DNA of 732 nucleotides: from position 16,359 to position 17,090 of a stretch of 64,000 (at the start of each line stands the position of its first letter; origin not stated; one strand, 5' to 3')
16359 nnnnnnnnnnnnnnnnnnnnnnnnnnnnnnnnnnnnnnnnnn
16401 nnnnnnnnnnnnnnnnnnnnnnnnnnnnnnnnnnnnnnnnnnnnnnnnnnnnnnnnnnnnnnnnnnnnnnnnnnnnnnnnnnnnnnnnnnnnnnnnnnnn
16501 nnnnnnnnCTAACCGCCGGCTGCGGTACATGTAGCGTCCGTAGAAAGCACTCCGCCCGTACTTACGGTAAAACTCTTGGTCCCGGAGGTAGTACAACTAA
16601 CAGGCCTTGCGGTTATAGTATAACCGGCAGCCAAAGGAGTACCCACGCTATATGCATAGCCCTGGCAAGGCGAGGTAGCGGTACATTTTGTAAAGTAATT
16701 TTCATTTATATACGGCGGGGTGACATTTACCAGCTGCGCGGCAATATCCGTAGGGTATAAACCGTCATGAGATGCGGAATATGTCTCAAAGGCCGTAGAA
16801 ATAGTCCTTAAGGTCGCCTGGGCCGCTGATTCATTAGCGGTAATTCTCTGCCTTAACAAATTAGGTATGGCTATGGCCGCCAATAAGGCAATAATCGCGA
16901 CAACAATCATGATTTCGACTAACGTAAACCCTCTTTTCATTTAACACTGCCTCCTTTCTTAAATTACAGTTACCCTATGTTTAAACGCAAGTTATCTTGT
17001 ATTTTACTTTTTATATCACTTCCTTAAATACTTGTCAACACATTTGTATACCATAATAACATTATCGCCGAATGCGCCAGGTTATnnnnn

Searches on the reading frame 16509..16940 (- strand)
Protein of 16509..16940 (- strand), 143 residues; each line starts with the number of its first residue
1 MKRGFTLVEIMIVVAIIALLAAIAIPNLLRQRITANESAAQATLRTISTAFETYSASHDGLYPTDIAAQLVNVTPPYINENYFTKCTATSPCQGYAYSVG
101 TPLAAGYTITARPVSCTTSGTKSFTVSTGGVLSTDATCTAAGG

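Call 56: search_protein_families(library=pfam, proteins=[window:16509-16940:-], max_evalue=0.001)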
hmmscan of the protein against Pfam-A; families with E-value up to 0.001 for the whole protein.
window:16509-16940:- (143 aa): 2 families
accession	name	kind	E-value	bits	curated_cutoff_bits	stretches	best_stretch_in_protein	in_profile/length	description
PF07963.17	N_methyl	-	1.2e-07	31.5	21.2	1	2-25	4-27/27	Prokaryotic N-terminal methylation motif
PF11453.13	DUF2950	-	0.00012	21.8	20.2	0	93-131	207-245/274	Protein of unknown function (DUF2950)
